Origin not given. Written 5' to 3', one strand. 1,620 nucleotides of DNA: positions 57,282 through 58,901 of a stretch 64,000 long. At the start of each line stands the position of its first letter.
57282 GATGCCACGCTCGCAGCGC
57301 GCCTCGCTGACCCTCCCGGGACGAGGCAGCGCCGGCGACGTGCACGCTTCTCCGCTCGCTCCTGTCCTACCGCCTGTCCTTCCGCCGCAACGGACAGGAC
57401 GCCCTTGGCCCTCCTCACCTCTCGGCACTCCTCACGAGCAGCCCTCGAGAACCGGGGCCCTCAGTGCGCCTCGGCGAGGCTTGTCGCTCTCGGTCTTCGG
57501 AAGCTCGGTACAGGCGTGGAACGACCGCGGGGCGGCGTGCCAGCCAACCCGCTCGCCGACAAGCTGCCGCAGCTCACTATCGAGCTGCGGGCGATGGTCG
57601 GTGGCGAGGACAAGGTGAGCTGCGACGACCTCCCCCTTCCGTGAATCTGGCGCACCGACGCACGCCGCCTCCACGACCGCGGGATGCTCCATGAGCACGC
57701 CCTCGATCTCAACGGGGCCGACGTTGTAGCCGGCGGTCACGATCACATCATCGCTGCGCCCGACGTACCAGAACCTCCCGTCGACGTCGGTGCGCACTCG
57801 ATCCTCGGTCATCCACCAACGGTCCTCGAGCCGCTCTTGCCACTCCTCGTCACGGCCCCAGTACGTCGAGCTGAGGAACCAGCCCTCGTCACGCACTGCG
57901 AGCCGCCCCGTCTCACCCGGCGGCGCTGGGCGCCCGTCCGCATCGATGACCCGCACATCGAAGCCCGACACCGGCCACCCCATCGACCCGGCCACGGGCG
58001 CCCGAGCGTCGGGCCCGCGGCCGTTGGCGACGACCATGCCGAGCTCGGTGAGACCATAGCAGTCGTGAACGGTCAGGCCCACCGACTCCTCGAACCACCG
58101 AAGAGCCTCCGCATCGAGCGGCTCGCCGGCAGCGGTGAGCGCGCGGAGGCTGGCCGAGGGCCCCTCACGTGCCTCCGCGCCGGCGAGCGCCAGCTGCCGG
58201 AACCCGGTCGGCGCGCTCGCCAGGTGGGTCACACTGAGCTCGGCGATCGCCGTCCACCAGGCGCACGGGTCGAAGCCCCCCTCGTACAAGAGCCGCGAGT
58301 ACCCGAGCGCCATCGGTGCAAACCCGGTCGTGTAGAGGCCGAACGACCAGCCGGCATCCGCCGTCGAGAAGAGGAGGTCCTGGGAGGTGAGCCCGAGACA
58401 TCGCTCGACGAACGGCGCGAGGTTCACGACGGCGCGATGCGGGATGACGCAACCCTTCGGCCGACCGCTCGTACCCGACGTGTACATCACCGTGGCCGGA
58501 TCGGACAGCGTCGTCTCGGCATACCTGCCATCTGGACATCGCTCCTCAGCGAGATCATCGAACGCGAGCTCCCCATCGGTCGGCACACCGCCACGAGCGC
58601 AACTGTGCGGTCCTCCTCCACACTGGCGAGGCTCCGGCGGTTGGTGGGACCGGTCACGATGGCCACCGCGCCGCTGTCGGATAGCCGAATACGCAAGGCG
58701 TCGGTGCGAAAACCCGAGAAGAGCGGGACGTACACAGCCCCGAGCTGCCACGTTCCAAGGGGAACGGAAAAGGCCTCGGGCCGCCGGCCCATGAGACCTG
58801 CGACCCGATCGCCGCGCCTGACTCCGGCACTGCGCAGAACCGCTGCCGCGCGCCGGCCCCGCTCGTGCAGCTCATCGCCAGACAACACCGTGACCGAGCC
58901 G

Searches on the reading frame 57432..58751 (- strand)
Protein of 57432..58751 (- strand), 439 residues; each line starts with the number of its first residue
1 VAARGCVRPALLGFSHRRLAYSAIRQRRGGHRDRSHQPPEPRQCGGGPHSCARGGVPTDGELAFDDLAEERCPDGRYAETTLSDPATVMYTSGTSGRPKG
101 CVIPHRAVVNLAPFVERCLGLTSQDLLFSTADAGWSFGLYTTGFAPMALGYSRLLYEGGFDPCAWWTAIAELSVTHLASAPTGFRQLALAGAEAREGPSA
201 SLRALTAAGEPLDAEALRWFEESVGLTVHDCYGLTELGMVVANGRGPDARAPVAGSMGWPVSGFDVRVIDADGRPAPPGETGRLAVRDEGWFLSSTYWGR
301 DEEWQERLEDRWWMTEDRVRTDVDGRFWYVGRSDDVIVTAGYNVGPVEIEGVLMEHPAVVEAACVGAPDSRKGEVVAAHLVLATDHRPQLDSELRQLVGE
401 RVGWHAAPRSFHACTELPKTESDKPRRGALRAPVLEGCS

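Call 9: search_protein_families(library=pfam, proteins=[window:57432-58751:-], max_evalue=0.001)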
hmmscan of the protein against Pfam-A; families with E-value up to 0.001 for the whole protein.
window:57432-58751:- (439 aa): 2 families
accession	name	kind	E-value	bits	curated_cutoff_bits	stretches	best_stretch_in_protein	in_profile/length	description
PF00501.34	AMP-binding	-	6e-47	160.7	29.9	1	76-298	155-384/384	AMP-binding enzyme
PF13193.12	AMP-binding_C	-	3.9e-20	73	24.5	1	348-424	1-76/76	AMP-binding enzyme C-terminal domain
